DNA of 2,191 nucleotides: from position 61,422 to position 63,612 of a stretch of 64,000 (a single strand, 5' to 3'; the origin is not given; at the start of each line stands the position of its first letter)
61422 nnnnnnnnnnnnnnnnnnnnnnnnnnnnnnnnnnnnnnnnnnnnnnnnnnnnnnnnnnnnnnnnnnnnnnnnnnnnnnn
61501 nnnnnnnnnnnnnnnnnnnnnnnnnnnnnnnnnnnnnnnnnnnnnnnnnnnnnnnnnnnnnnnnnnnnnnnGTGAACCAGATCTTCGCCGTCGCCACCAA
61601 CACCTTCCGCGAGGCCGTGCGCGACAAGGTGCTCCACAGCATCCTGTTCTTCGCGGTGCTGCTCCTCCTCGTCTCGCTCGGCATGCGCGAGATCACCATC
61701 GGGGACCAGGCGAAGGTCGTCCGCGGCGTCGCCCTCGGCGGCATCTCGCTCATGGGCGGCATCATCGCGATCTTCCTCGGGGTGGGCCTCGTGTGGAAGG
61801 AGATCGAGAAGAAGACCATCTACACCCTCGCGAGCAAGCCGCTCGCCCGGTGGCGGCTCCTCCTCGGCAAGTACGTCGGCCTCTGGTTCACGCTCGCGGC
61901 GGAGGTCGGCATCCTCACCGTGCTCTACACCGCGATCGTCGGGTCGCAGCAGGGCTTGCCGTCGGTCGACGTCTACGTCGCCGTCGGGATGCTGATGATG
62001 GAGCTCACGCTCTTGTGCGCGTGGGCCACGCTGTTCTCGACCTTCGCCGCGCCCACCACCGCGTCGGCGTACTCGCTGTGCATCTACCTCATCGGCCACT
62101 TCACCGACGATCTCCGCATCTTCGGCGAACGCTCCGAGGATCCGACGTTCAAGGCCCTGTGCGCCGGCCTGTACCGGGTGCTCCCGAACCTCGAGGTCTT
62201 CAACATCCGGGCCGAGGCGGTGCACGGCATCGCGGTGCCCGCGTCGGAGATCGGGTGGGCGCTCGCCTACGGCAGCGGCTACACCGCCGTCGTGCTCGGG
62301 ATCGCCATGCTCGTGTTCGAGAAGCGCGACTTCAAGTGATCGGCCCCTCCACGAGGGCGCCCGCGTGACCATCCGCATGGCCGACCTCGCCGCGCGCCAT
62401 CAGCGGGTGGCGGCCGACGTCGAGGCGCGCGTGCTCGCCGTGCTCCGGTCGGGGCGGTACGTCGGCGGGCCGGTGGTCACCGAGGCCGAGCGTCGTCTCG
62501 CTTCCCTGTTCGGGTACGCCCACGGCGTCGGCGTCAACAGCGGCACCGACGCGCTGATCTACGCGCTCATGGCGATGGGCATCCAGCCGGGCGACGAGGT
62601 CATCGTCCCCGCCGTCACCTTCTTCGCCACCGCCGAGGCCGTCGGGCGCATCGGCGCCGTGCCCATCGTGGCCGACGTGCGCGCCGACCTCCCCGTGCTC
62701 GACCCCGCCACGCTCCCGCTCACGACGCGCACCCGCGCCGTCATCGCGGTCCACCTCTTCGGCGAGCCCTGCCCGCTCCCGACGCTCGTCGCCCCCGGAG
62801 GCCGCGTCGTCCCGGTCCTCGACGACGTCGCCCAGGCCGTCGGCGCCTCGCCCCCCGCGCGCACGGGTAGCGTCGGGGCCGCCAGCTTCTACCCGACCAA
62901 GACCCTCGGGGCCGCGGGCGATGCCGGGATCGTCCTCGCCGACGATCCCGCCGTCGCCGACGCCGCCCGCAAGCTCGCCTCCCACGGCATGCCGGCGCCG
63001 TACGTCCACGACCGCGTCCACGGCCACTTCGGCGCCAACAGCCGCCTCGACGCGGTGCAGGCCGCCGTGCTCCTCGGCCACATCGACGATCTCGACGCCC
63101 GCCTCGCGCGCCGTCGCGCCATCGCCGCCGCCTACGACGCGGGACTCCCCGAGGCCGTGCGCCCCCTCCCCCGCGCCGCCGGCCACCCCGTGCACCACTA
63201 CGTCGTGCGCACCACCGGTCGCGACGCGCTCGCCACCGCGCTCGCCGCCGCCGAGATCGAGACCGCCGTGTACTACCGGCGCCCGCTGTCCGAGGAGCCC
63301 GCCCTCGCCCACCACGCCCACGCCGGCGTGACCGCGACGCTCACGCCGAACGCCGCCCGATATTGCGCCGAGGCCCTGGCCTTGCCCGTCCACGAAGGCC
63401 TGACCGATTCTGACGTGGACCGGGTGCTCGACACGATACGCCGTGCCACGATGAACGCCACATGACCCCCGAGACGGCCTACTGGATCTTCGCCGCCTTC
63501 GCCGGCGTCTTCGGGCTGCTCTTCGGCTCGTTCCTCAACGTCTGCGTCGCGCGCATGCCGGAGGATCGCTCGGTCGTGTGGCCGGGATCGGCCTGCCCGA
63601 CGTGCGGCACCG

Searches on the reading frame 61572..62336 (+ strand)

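Call 66: search_protein_families(library=pfam, proteins=[window:61572-62336:+], max_evalue=0.001)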
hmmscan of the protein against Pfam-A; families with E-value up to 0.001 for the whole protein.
window:61572-62336:+ (255 aa): 2 families
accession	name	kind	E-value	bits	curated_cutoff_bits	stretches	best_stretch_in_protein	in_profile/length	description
PF12679.13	ABC2_membrane_2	-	2.4e-15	57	27.2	1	6-253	2-282/283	ABC-2 family transporter protein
PF12730.13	ABC2_membrane_4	-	0.00015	22.2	27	1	24-177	22-177/179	ABC-2 family transporter protein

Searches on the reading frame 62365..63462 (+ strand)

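Call 66: search_protein_families(library=pfam, proteins=[window:62365-63462:+], max_evalue=0.001)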
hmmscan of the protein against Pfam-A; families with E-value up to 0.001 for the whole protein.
window:62365-63462:+ (366 aa): 2 families
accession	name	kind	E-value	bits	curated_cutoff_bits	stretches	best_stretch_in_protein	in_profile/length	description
PF01041.23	DegT_DnrJ_EryC1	-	1.5e-80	271.6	19.8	1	18-359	6-360/360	DegT/DnrJ/EryC1/StrS aminotransferase family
PF00155.27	Aminotran_1_2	-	7.7e-07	29.1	19.7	1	31-100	37-115/361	Aminotransferase class I and II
